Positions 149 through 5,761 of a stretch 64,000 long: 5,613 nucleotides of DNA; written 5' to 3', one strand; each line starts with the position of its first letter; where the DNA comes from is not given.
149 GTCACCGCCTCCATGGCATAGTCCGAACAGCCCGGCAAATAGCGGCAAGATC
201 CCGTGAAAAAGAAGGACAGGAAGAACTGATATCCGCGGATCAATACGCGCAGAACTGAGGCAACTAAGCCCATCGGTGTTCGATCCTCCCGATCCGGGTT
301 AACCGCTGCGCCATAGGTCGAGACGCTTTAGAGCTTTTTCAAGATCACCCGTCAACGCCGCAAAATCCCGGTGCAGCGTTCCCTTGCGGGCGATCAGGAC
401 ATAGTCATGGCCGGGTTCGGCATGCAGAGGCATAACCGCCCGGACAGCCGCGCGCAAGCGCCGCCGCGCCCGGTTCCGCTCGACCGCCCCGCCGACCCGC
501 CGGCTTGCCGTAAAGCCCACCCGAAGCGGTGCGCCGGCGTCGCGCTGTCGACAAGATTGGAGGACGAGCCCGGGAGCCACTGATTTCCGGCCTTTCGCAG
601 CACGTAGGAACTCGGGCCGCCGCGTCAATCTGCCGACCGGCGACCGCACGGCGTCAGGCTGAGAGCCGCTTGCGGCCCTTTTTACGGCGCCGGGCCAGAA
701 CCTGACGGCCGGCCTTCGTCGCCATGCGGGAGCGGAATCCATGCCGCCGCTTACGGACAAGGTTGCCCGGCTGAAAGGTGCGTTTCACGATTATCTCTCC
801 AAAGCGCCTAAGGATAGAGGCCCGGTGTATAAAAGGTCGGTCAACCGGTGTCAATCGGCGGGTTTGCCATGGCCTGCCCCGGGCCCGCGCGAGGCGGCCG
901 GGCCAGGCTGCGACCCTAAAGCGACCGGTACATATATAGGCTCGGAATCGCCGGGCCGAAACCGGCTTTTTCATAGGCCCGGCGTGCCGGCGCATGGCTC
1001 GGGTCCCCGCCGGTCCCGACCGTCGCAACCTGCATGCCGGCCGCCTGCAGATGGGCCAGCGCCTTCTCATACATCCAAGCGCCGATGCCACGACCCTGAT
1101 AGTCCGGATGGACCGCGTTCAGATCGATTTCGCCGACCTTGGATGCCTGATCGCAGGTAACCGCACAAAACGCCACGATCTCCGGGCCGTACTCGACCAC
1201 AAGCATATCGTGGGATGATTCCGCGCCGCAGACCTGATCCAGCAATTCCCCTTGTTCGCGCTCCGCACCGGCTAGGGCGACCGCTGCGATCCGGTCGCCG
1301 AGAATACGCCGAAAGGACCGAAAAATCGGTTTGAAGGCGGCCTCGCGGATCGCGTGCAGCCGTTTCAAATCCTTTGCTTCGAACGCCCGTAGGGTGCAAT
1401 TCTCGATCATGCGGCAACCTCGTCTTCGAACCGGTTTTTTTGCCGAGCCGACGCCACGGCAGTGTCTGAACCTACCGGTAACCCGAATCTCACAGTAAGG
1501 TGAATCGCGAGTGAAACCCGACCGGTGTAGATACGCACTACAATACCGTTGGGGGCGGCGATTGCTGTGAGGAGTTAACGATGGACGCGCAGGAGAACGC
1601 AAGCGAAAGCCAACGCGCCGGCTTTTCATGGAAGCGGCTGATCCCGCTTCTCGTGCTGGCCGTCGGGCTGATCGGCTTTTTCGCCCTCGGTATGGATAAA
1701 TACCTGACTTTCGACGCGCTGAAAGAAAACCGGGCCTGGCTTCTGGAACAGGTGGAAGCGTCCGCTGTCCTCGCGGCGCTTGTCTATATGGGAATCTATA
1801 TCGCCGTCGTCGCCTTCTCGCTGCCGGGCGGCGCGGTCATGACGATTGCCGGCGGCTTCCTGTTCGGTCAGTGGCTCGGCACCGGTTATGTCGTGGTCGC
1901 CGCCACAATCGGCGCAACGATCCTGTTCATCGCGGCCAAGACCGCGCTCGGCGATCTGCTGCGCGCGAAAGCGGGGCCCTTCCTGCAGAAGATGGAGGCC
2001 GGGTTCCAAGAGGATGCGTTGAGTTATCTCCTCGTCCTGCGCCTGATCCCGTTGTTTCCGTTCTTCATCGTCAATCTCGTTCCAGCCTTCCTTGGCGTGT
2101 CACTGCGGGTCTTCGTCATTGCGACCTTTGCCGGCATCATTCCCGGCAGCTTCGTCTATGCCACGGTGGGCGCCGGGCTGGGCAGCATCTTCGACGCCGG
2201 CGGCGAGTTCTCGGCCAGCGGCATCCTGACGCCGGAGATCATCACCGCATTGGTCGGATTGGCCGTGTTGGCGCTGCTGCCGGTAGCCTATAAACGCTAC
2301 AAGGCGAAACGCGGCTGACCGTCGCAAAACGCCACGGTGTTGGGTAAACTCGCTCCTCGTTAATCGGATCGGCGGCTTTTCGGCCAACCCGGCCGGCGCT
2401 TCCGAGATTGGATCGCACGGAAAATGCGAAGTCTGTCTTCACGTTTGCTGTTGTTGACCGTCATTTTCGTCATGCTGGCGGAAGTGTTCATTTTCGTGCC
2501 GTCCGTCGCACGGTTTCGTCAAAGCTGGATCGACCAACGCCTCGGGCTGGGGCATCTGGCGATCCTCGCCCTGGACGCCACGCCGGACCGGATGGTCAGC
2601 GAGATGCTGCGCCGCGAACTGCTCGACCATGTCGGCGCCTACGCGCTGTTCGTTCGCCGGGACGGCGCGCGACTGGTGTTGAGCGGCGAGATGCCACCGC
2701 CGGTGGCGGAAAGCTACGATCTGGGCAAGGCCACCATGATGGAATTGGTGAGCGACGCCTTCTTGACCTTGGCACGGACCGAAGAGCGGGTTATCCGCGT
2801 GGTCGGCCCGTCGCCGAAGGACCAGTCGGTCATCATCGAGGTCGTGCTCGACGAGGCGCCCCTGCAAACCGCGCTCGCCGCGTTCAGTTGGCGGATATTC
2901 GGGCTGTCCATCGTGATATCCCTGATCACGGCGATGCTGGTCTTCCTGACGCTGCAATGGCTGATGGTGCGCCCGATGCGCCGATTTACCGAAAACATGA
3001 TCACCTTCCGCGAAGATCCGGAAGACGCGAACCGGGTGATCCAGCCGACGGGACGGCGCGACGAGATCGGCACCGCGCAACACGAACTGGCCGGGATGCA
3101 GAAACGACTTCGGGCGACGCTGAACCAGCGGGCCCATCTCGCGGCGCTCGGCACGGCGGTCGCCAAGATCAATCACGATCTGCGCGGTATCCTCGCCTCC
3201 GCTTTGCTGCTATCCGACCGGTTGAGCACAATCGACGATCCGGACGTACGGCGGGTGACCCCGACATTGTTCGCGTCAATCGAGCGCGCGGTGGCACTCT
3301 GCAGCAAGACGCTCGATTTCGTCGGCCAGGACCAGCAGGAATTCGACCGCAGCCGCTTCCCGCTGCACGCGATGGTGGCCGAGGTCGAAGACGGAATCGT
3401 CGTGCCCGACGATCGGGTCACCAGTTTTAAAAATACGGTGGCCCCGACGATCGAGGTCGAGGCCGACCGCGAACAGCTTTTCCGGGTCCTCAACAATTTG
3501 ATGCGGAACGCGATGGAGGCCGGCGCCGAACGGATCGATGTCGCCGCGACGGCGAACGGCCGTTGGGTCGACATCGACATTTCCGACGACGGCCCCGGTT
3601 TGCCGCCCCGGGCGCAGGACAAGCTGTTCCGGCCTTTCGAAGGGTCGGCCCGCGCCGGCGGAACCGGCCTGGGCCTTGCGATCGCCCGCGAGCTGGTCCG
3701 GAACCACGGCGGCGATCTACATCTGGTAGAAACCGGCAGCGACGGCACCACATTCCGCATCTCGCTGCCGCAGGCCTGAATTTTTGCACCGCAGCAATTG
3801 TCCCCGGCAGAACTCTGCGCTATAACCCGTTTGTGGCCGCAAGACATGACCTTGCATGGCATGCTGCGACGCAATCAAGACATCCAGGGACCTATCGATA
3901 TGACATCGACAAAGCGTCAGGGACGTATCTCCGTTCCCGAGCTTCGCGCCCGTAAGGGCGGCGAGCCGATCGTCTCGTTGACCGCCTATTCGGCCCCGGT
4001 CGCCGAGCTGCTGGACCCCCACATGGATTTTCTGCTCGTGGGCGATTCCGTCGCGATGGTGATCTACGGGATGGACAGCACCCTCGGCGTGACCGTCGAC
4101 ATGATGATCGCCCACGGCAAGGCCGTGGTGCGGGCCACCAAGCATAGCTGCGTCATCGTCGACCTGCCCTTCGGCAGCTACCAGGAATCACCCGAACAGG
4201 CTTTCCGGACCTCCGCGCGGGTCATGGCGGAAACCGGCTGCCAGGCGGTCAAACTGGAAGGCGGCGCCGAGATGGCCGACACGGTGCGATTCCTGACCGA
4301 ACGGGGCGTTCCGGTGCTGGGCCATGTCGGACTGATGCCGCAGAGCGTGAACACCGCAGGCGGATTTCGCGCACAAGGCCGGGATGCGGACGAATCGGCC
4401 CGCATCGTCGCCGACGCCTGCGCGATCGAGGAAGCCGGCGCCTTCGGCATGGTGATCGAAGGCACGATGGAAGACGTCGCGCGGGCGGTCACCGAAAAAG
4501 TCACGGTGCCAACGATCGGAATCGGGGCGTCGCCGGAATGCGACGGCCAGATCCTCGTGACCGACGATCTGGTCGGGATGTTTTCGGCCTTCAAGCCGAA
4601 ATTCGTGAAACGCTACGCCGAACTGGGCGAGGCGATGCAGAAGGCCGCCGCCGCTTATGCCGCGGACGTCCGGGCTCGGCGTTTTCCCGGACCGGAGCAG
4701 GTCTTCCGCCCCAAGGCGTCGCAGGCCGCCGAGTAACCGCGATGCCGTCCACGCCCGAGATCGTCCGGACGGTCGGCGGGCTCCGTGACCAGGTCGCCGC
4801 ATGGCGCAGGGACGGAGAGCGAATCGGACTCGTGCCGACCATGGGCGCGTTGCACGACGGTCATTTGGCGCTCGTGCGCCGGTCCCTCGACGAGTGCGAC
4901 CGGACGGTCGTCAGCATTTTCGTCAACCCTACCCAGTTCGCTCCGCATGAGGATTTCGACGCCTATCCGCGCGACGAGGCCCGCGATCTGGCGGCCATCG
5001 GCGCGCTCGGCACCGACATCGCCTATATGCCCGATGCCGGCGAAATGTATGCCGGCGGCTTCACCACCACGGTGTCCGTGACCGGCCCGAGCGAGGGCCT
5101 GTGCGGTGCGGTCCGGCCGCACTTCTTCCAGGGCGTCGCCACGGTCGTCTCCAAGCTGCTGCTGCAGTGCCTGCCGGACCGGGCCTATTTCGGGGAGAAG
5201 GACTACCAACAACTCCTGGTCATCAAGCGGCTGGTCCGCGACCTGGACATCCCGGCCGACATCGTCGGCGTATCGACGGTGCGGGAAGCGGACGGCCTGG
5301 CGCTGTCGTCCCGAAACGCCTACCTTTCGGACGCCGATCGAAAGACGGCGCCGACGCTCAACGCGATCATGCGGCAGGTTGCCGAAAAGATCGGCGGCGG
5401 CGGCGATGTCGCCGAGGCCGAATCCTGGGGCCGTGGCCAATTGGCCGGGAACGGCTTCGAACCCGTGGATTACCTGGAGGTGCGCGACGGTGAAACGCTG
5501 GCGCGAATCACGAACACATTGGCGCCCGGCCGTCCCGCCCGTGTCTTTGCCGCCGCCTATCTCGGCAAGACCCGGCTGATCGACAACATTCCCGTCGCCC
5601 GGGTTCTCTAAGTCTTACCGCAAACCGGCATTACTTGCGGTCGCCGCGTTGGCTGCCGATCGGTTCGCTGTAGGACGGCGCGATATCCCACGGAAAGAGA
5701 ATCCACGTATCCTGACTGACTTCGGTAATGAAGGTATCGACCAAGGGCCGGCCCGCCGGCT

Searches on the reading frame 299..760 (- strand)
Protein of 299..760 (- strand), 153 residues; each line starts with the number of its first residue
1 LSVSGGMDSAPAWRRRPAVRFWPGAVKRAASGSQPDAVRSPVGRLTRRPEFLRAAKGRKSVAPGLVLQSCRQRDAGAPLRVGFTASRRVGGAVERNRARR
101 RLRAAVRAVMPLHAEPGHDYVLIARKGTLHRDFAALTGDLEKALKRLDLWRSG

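Call 73: search_protein_families(library=pfam, proteins=[window:299-760:-], max_evalue=0.01)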
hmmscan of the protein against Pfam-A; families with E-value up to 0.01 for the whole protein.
window:299-760:- (153 aa): 1 family
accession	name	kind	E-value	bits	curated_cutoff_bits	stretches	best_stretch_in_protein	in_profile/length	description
PF00825.24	Ribonuclease_P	-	6.1e-22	78.2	22.3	1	44-147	6-108/109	Ribonuclease P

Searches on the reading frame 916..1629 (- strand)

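Call 5: search_protein_families(library=pfam, proteins=[window:916-1629:-], max_evalue=0.00001)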
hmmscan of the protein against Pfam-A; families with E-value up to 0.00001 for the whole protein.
window:916-1629:- (237 aa): 3 families
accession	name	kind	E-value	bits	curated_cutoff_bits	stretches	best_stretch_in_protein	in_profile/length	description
PF00583.31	Acetyltransf_1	-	4.8e-13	49.8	20.7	1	137-224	31-116/116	Acetyltransferase (GNAT) family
PF13508.13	Acetyltransf_7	-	1.8e-11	44.7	27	1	140-224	3-82/84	Acetyltransferase (GNAT) domain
PF13673.13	Acetyltransf_10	-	2.2e-08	34.6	23.6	1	131-225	23-108/128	Acetyltransferase (GNAT) domain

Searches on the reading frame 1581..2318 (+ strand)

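Call 5: search_protein_families(library=pfam, proteins=[window:1581-2318:+], max_evalue=0.00001)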
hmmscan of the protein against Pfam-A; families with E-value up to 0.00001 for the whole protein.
window:1581-2318:+ (245 aa): 1 family
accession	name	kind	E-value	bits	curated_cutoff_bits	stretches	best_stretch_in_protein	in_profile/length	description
PF09335.16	VTT_dom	-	2.2e-21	77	33.9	1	84-198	3-122/123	VTT domain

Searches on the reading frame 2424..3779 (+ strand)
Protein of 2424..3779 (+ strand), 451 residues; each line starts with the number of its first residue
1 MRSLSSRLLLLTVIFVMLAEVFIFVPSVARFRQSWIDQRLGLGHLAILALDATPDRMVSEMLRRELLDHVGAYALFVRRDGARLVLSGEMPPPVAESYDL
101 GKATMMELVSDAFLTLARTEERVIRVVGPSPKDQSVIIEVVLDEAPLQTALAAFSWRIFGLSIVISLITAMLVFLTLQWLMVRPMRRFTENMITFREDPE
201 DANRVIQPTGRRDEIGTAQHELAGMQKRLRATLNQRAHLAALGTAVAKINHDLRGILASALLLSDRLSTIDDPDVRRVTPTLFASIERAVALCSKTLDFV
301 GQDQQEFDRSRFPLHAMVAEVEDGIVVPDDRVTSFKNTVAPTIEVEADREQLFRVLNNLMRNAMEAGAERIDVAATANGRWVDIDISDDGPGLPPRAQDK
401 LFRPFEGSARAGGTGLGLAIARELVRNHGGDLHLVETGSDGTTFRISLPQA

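Call 5: search_protein_families(library=pfam, proteins=[window:2424-3779:+], max_evalue=0.00001)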
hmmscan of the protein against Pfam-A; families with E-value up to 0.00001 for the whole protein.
window:2424-3779:+ (451 aa): 1 family
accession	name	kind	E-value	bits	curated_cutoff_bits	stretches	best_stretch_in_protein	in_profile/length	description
PF02518.31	HATPase_c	-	1.8e-24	86.7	26.4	1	348-450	2-109/111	Histidine kinase-, DNA gyrase B-, and HSP90-like ATPase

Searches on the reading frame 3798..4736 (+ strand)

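Call 5: search_protein_families(library=pfam, proteins=[window:3798-4736:+], max_evalue=0.00001)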
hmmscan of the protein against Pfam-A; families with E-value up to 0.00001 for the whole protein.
window:3798-4736:+ (312 aa): 1 family
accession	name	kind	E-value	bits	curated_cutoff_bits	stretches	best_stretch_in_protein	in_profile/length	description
PF02548.21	Pantoate_transf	-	6.4e-106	353.9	28.7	1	44-298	2-258/259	Ketopantoate hydroxymethyltransferase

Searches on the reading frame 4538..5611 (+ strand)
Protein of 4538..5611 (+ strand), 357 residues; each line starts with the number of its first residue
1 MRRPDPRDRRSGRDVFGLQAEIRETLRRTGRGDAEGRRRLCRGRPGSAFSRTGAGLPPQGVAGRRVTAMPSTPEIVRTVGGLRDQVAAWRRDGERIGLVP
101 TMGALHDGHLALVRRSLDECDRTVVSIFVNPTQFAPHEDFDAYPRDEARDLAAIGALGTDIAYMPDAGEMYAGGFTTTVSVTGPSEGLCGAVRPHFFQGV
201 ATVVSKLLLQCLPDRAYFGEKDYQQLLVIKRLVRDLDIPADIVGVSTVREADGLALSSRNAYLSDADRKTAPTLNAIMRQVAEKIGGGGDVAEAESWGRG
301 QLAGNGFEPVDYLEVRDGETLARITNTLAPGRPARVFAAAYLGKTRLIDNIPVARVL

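Call 5: search_protein_families(library=pfam, proteins=[window:4538-5611:+], max_evalue=0.00001)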
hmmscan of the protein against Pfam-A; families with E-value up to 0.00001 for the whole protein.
window:4538-5611:+ (357 aa): 1 family
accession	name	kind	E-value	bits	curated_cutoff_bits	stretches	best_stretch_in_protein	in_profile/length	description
PF02569.21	Pantoate_ligase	-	1.2e-100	336.6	20.7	1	75-351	2-267/268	Pantoate-beta-alanine ligase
